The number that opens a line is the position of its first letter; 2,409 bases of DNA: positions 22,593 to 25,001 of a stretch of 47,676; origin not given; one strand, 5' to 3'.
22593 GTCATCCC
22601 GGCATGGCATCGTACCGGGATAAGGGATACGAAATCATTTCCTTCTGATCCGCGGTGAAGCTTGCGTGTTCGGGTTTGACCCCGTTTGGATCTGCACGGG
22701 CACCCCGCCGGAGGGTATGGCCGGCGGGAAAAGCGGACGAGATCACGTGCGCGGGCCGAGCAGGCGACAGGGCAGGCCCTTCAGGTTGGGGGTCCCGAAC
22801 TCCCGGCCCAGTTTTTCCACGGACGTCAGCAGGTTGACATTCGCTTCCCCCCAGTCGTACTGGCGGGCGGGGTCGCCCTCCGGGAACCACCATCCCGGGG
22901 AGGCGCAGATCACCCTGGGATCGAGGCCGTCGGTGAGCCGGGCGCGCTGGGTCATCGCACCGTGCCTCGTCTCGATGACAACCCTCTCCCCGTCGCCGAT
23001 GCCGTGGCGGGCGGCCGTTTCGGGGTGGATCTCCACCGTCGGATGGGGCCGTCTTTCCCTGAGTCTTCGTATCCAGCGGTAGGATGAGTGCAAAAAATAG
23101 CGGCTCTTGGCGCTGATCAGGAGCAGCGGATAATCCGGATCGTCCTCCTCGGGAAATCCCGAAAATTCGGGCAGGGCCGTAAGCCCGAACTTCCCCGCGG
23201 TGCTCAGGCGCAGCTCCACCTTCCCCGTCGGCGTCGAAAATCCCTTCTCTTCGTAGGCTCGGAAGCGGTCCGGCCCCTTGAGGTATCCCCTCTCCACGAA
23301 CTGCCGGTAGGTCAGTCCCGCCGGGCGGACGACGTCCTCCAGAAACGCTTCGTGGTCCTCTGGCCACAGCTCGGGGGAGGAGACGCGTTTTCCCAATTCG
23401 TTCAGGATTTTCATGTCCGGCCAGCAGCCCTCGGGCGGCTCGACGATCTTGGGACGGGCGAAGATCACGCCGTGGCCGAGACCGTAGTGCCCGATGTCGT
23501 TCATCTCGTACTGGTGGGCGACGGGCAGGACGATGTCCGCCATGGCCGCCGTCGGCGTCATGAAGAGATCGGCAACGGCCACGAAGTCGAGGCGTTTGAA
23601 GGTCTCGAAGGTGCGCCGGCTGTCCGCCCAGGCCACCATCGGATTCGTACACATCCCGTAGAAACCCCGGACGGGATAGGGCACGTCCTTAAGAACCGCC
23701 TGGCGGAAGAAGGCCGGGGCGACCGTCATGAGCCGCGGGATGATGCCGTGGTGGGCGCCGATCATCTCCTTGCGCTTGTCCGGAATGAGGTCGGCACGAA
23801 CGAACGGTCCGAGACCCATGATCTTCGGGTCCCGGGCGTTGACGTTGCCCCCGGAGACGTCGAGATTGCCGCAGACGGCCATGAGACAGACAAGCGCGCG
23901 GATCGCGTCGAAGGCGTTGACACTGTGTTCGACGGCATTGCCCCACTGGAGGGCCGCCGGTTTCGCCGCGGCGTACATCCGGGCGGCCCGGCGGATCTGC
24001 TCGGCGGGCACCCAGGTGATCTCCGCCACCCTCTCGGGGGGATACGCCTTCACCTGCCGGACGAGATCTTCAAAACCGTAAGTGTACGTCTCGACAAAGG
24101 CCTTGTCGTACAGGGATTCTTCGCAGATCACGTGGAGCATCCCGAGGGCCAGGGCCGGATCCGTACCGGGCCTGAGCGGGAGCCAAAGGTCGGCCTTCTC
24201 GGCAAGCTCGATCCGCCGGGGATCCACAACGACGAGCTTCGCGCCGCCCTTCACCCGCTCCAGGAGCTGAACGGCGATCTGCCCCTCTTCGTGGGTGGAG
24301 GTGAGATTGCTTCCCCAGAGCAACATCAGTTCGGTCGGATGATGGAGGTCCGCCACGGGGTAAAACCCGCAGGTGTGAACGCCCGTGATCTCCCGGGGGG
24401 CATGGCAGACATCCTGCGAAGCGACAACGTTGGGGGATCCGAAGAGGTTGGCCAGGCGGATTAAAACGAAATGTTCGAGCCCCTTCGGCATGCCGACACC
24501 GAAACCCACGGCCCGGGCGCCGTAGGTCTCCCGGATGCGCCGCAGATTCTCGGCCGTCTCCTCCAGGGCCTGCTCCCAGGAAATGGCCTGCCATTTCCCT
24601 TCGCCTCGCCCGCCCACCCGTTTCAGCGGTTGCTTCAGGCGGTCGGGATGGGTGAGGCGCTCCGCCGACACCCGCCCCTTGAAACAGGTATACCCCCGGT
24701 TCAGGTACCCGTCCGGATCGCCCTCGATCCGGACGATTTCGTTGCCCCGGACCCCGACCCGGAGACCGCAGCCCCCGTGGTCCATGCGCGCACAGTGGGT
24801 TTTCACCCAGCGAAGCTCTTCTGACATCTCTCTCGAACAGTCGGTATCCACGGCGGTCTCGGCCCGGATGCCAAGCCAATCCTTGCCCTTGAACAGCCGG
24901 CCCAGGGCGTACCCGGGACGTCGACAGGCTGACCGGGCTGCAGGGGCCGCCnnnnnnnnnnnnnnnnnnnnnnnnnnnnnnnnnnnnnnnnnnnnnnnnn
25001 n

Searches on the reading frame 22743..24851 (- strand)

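Call 63: search_protein_families(library=ncbifam, proteins=[window:22743-24851:-], max_evalue=0.00001)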
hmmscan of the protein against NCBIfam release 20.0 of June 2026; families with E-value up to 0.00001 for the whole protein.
window:22743-24851:- (702 aa): 27 families (the best 25 are shown)
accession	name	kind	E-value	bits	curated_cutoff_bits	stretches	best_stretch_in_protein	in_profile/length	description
TIGR01591.1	Fdh-alpha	equivalog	2.3e-96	323.4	666.25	2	27-338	9-319/672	formate dehydrogenase subunit alpha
NF012032.0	PRK15488.1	equivalog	7.1e-92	308.7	694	1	22-497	49-534/759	thiosulfate reductase PhsA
TIGR02166.1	dmsA_ynfE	subfamily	3.6e-72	243.6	777.7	2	17-261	45-303/794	DMSO/selenate family reductase complex A subunit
TIGR03479.1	DMSO_red_II_alp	subfamily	2.6e-62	211.1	984.75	4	55-255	104-305/913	molybdopterin-dependent oxidoreductase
NF047855.1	AssmNtatRedNasC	equivalog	3.6e-54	184.2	1100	2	52-331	58-337/708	assimilatory nitrate reductase catalytic subunit NasC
NF041884.1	selenate_YnfF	exception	6.7e-52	176.4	1650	1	12-491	42-558/798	selenate/tellurate reductase subunit YnfF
NF041885.1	selenate_YnfE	exception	6.1e-51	173.2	1675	1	16-470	49-545/805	selenate/tellurate reductase subunit YnfE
TIGR00509.1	bisC_fam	subfamily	1.8e-49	168.7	1017.55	2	77-499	61-519/772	molybdopterin guanine dinucleotide-containing S/N-oxide reductase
NF011566.1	PRK14990.1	exception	4.8e-46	157.2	1600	2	16-262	59-324/814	dimethylsulfoxide reductase subunit A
NF041323.1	Nitr_red_NasA_Halo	equivalog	4.2e-37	128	1000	1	27-646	6-637/673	assimilatory nitrate reductase NasA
NF010055.0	PRK13532.1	equivalog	7.8e-34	117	904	2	7-257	34-291/830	nitrate reductase catalytic subunit NapA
NF041783.2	mnquin_red_QrcB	equivalog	1.7e-32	112.5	440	2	20-335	56-364/695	menaquinone reductase molybdopterin-binding-like subunit QrcB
NF011567.1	PRK14991.1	equivalog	4.5e-32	110.7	1750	2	43-101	129-186/1022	tetrathionate reductase subunit TtrA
TIGR01553.1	formate-DH-alph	equivalog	3.2e-30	104.6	814.2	2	173-259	222-306/1009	formate dehydrogenase-N subunit alpha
TIGR01706.1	NAPA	equivalog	1.4e-29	103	930.55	1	11-257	38-291/830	periplasmic nitrate reductase subunit alpha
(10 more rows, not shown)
